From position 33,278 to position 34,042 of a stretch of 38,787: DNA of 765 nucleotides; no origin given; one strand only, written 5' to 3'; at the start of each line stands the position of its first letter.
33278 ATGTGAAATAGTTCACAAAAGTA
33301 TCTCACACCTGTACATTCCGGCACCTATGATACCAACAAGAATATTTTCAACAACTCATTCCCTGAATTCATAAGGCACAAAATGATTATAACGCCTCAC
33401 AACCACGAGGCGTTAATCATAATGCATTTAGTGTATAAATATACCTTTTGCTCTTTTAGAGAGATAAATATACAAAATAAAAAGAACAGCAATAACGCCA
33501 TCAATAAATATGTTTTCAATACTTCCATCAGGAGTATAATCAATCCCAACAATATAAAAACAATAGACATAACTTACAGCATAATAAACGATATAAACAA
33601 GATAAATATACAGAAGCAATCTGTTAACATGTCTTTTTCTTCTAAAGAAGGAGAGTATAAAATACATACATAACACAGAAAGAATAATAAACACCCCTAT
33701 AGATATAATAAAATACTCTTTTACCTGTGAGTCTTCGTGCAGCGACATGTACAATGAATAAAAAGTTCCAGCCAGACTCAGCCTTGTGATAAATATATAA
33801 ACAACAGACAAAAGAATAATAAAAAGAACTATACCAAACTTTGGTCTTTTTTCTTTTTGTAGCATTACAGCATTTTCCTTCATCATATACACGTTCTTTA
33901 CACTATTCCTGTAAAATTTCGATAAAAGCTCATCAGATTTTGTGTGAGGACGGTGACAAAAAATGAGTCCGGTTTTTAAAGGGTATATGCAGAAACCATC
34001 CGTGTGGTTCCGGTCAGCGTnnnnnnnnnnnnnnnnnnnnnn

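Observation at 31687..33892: Horizontally acquired phosphoethanolamine-transferase-family gene with a small membrane partner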

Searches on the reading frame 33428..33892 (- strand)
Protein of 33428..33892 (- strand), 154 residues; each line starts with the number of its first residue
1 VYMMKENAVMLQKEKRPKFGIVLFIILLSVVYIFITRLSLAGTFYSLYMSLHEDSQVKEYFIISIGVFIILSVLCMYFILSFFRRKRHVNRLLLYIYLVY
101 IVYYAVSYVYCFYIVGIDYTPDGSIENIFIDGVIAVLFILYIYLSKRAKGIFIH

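Call 4: search_protein_families(proteins=[window:33428-33892:-], library=ncbifam, max_evalue=0.1)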
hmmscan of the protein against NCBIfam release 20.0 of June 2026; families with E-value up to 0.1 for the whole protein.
window:33428-33892:- (154 aa): 0 families

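Call 12: profile_search(protein=window:33428-33892:-)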
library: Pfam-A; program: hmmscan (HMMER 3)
A. the first sequence (154 residues): domains with independent E <= 10: 7; with E <= 0.001: 1
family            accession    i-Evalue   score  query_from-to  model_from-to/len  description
DUF2569           PF10754.15    2.4e-09    38.2      27-153         9-143/143  Protein of unknown function (DUF2569)
DUF4131           PF13567.11      0.092    12.9      63-134         3-73/165  Domain of unknown function (DUF4131)
DUF3377           PF11857.13       0.93     9.9      56-95         25-63/72  Domain of unknown function (DUF3377)
DUF1129           PF06570.16       0.96     9.4      40-148        92-201/207  Protein of unknown function (DUF1129)
DUF4293           PF14126.11        1.1     9.9      26-142        20-133/153  Domain of unknown function (DUF4293)
DUF2070           PF09843.14        1.3     7.7      21-147        70-177/561  Predicted membrane protein (DUF2070)
Yip1              PF04893.22        4.1     7.7      21-142        24-136/173  Yip1 domain
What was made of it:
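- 33428..33892 (-): DUF2569-family four-helix membrane protein. The ORF gives 154 aa from a GTG start. The start used by PGAP and other callers is the ATG at 33886, giving 152 aa. Pfam PF10754 at E 2.4e-9 (call 12).
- On DUF2569 (PF10754; E. coli YdgK type): The Pfam E-value is 2.4e-9 over residues 27-153 (call 12).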

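Call 63: search_dna_similar(query=window:33428-33892:-, collection=plasmids, mode=protein, max_rows=40, rows=spread, max_evalue=0.001)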
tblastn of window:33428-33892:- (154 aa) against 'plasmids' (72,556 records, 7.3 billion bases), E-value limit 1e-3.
Records with a match: 119; places in all: 122; records where one place covers at least 80% of the query: 117.
Best place of each record, by identity: >=99% 1; <60% 118.
By first word of the organism name: Escherichia 114; Salmonella 2; Pantoea 2; uncultured 1.
By predicted mobility (MOB-suite, as given by PLSDB): conjugative 111; mobilizable 8.
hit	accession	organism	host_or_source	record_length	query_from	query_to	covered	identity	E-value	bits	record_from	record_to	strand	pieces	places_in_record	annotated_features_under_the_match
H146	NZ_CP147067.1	Escherichia coli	environmental,hospital wastewater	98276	1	154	100%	99.4%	6e-78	258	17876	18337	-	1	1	DUF2569 family protein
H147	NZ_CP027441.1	Escherichia coli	Homo sapiens,stool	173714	2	154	99%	54.9%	1e-30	122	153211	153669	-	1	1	DUF2569 family protein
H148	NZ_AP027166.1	Escherichia coli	Homo sapiens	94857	2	154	99%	54.9%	7e-30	120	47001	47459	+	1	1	DUF2569 family protein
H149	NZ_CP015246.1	Escherichia coli O91 str. RM7190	pig feces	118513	2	154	99%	54.2%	1e-35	137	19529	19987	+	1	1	DUF2569 family protein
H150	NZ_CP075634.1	Escherichia coli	Homo sapiens,stool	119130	2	154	99%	54.2%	4e-31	124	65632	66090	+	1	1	DUF2569 family protein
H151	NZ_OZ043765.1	Escherichia coli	-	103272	2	154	99%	54.2%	5e-30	120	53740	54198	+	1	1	DUF2569 family protein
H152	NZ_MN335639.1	Escherichia coli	-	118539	2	154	99%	54.2%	5e-30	120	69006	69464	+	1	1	DUF2569 family protein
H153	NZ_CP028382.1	Escherichia coli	Bos taurus,feces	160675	2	154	99%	54.2%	5e-30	120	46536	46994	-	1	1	DUF2569 family protein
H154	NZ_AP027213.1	Escherichia coli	Homo sapiens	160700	2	154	99%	54.2%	5e-30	120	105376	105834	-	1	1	DUF2569 family protein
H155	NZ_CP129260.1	Escherichia coli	Homo sapiens,anal swab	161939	2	154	99%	54.2%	5e-30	120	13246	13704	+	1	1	DUF2569 family protein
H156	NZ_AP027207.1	Escherichia coli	Homo sapiens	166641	2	154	99%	54.2%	5e-30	120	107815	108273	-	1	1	DUF2569 family protein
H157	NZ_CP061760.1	Escherichia coli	Bos taurus,Isolate,non-specified beef ...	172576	2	154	99%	54.2%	5e-30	120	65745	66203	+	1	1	DUF2569 family protein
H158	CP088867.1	Escherichia coli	Homo sapiens,blood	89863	2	154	99%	54.2%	7e-30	120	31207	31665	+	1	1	DUF2569 family protein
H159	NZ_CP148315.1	Escherichia coli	Mammal,single cell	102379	2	154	99%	54.2%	7e-30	120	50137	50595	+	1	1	DUF2569 family protein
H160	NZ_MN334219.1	Salmonella enterica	pig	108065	2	154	99%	54.2%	7e-30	120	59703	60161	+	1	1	DUF2569 family protein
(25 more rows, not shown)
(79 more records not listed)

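Call 65: find_homologous_proteins(query=window:33428-33892:-, max_evalue=0.001)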
Query window:33428-33892:- (154 aa): 5 proteins with E <= 0.001 among 864 candidates.
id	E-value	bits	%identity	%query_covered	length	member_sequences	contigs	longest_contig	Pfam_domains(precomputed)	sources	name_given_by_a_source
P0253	8.8e-82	290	95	99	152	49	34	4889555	PF10754.16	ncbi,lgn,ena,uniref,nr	ncbi:DUF2569 family protein [Escherichia coli]|uniref:DUF2569 domain-containing protein n=1 Tax=Esch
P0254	1.6e-79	283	99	94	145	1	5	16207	PF10754.16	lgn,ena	-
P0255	3.1e-78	279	98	94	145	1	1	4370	PF10754.16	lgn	-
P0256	3.0e-56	208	100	69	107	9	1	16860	-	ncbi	ncbi:TPA: hypothetical protein ACNTCW_001858, partial [Escherichia coli]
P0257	1.1e-38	151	50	98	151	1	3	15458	PF10754.16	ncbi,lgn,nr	ncbi:DUF2569 family protein [Escherichia coli]|nr:DUF2569 family protein [Escherichia coli]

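Call 70: find_encoding_contigs(protein=P0253, flank=8000, max_places=6)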
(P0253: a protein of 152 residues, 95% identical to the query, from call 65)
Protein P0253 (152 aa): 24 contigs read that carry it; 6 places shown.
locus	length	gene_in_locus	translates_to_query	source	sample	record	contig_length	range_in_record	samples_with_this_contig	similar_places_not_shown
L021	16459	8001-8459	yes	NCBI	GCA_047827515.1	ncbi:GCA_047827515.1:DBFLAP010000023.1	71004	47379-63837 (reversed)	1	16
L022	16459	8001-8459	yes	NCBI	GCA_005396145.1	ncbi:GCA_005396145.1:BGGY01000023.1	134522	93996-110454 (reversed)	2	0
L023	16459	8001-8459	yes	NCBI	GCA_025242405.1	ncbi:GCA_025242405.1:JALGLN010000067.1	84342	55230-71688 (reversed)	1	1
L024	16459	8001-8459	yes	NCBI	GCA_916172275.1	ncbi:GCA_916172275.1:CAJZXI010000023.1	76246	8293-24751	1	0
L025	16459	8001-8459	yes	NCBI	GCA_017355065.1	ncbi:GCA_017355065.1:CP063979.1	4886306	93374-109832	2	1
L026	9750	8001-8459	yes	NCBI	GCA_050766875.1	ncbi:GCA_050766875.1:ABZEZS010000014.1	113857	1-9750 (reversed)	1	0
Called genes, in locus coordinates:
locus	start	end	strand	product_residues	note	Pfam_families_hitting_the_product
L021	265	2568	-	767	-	PF12696:TraG-D_C (faint)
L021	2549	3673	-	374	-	-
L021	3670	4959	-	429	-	-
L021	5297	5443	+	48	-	-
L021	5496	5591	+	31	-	-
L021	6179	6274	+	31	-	-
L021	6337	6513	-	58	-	-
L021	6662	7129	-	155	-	PF00565:SNase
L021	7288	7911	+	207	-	-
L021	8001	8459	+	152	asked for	PF10754:DUF2569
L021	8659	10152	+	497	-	PF00884:Sulfatase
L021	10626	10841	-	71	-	-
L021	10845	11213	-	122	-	-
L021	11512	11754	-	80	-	-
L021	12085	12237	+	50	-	PF01848:HOK_GEF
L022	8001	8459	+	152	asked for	PF10754:DUF2569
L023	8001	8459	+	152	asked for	PF10754:DUF2569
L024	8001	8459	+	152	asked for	PF10754:DUF2569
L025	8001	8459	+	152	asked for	PF10754:DUF2569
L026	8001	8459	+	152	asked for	PF10754:DUF2569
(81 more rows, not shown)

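Call 82: search_protein_families(proteins=[window:33428-33892:-], library=padloc, max_evalue=0.01)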
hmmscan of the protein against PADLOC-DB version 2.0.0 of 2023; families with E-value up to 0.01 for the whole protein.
window:33428-33892:- (154 aa): 0 families

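Call 83: search_protein_families(proteins=[window:33428-33892:-], library=phrogs, max_evalue=0.001)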
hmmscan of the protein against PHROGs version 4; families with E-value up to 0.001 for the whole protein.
window:33428-33892:- (154 aa): 0 families

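Call 99: find_homologous_proteins(query=A3, max_evalue=0.01)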
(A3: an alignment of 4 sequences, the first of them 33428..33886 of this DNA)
Query A3 (4 sequences) (152 aa, profile of the alignment): 50 proteins with E <= 0.01 among 3216 candidates.
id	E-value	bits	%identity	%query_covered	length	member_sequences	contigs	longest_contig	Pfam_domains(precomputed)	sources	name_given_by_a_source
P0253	2.5e-77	276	95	100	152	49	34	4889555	PF10754.16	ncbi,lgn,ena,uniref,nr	ncbi:DUF2569 family protein [Escherichia coli]|uniref:DUF2569 domain-containing protein n=1 Tax=Esch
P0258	8.8e-76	271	53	99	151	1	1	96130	PF10754.16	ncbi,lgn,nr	ncbi:DUF2569 family protein [Escherichia coli]|nr:DUF2569 family protein [Escherichia coli]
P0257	1.1e-75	271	50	99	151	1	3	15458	PF10754.16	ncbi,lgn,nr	ncbi:DUF2569 family protein [Escherichia coli]|nr:DUF2569 family protein [Escherichia coli]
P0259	1.2e-75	271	54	99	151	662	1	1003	PF10754.16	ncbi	ncbi:TPA: DUF2569 family protein [Escherichia coli]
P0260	1.3e-75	271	53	99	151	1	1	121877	PF10754.16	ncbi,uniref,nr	ncbi:DUF2569 family protein [Escherichia coli]|uniref:DUF2569 family protein n=1 Tax=Escherichia col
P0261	2.4e-75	270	49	99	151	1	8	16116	PF10754.16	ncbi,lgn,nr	ncbi:DUF2569 family protein [Escherichia coli S88]|nr:DUF2569 family protein [Escherichia coli] MEB6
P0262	3.9e-75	269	52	99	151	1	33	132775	PF10754.16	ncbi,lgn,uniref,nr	ncbi:DUF2569 family protein [Escherichia coli]|uniref:DUF2569 family protein n=1 Tax=Escherichia col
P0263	9.5e-75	268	49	99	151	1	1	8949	PF10754.16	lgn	-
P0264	9.5e-75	268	52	99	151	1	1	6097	PF10754.16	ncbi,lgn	ncbi:DUF2569 family protein [Escherichia coli]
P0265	1.0e-74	268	52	99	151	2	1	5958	PF10754.16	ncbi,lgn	ncbi:DUF2569 family protein [Escherichia coli]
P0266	1.4e-74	267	50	99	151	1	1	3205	PF10754.16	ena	-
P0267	1.8e-74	267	54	99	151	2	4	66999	PF10754.16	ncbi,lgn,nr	ncbi:DUF2569 family protein [Escherichia coli]|nr:DUF2569 family protein [Escherichia coli] ELQ28980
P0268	2.1e-74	267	50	99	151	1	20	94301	PF10754.16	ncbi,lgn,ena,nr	ncbi:DUF2569 family protein [Escherichia coli]|nr:DUF2569 family protein [Escherichia coli] ELC37746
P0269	2.2e-74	267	50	99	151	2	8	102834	PF10754.16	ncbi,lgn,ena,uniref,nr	ncbi:TPA: DUF2569 family protein [Escherichia coli]|uniref:DUF2569 family protein n=1 Tax=Escherichi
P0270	2.5e-74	266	49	99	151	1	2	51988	PF10754.16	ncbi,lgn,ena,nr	ncbi:TPA: DUF2569 family protein [Escherichia coli]|nr:DUF2569 family protein [Escherichia coli]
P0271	3.5e-74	266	50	99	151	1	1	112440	PF10754.16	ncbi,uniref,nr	ncbi:DUF2569 family protein (plasmid) [Escherichia coli]|uniref:DUF2569 family protein n=1 Tax=Esche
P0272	3.7e-74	266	50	99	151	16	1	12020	PF10754.16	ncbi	ncbi:DUF2569 family protein [Escherichia coli]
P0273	4.0e-74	266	54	99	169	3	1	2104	PF10754.16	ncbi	ncbi:DUF2569 family protein, partial [Escherichia coli]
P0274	4.7e-74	265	49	99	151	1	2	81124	PF10754.16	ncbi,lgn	-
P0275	5.3e-74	265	50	99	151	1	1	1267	PF10754.16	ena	-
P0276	8.9e-74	265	50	99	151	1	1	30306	PF10754.16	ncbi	ncbi:TPA: DUF2569 family protein [Escherichia coli]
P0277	9.3e-74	265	48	99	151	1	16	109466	PF10754.16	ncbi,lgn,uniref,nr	ncbi:hypothetical protein ABGD54_RS24755 [Escherichia coli]|uniref:hypothetical protein n=1 Tax=Esch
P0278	1.5e-73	264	50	99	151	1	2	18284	PF10754.16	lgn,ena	-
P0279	1.8e-73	264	52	99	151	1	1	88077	PF10754.16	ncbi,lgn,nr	ncbi:TPA: DUF2569 family protein [Escherichia coli]|nr:DUF2569 family protein [Escherichia coli]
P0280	2.9e-73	263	48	99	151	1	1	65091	PF10754.16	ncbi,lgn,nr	ncbi:DUF2569 family protein [Escherichia coli]|nr:DUF2569 family protein [Escherichia coli]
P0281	8.3e-72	258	54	99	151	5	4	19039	PF10754.16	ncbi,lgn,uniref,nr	ncbi:DUF2569 family protein [Escherichia coli]|uniref:DUF2569 family protein n=1 Tax=Escherichia col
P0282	8.5e-72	258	52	99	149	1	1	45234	PF10754.16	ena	-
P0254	3.5e-71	256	99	95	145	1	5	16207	PF10754.16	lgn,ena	-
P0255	1.9e-70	254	98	95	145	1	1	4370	PF10754.16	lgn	-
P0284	1.4e-64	235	59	87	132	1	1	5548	PF10754.16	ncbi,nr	ncbi:DUF2569 family protein, partial [Escherichia coli]|nr:DUF2569 family protein [Escherichia coli]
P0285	1.5e-61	225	57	82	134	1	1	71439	PF10754.16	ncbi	ncbi:DUF2569 family protein [Escherichia coli]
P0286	2.4e-60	221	49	94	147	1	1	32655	PF10754.16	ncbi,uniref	ncbi:DUF2569 family protein [Escherichia coli]|uniref:DUF2569 family protein n=1 Tax=Escherichia col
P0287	1.5e-58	215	56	79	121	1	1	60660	PF10754.16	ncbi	ncbi:DUF2569 family protein [Escherichia coli]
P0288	7.9e-58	213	57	79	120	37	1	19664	PF10754.16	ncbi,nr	ncbi:DUF2569 family protein, partial [Escherichia coli]|nr:DUF2569 family protein [Escherichia coli]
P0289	1.0e-57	212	56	78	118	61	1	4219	PF10754.16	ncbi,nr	ncbi:DUF2569 family protein, partial [Escherichia coli]|nr:DUF2569 family protein [Escherichia coli]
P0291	2.8e-55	205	51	77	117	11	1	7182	PF10754.16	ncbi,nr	ncbi:DUF2569 family protein, partial [Escherichia coli]|nr:DUF2569 family protein [Escherichia coli]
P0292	4.0e-54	201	54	74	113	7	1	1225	PF10754.16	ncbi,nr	ncbi:DUF2569 family protein, partial [Escherichia coli]|nr:DUF2569 family protein [Escherichia coli]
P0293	3.6e-50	188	56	71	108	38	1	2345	PF10754.16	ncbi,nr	ncbi:DUF2569 family protein, partial [Escherichia coli]|nr:DUF2569 family protein [Escherichia coli]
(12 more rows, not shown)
